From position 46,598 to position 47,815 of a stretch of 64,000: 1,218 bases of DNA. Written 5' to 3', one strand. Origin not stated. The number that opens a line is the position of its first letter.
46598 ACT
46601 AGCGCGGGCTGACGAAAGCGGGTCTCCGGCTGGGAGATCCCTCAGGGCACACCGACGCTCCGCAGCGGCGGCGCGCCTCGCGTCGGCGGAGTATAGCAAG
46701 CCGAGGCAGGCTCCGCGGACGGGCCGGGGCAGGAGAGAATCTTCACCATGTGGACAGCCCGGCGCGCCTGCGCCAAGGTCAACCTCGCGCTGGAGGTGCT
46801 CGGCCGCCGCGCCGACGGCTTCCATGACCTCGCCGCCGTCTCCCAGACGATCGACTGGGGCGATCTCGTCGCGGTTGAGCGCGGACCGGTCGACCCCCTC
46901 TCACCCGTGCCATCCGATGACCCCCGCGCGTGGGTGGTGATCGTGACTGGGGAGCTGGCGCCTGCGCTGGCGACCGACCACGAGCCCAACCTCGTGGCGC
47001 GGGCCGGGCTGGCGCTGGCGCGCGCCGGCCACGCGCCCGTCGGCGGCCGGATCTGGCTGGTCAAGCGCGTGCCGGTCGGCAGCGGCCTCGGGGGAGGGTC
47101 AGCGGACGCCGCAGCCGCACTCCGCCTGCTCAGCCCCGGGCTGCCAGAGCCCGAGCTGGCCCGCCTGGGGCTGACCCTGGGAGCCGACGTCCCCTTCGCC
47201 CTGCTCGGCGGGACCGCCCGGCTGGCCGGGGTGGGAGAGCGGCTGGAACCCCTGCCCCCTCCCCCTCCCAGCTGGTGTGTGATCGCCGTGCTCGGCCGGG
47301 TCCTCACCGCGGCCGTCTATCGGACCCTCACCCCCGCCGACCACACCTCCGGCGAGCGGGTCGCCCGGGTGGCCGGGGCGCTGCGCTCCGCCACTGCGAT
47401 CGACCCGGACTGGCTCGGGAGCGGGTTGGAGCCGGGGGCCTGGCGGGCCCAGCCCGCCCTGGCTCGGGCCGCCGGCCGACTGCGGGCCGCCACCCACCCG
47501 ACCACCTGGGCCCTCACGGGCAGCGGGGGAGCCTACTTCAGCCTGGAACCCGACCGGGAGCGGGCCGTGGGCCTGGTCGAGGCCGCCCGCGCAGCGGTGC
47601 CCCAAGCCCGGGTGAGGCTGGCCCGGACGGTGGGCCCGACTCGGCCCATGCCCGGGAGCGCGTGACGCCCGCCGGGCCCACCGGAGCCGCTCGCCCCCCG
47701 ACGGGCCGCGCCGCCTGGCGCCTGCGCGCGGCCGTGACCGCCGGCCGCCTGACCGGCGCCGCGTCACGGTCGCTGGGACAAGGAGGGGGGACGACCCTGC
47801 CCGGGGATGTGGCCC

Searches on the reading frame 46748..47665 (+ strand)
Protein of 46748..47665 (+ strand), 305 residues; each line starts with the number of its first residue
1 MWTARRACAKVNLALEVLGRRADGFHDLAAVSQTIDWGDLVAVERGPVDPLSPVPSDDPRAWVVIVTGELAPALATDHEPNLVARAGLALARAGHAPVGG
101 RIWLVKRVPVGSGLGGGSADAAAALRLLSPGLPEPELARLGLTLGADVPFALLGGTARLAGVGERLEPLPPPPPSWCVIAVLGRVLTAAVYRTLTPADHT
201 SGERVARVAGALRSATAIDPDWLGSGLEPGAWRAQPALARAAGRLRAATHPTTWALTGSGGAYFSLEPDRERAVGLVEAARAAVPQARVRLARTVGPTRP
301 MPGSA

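Call 42: search_protein_families(library=pfam, proteins=[window:46748-47665:+], max_evalue=0.00001)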
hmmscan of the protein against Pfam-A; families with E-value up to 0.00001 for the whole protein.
window:46748-47665:+ (305 aa): 1 family
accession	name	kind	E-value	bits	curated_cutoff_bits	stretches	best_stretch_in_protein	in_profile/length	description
PF00288.32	GHMP_kinases_N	-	1e-11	45.3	22.3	1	81-155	1-87/87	GHMP kinases N terminal domain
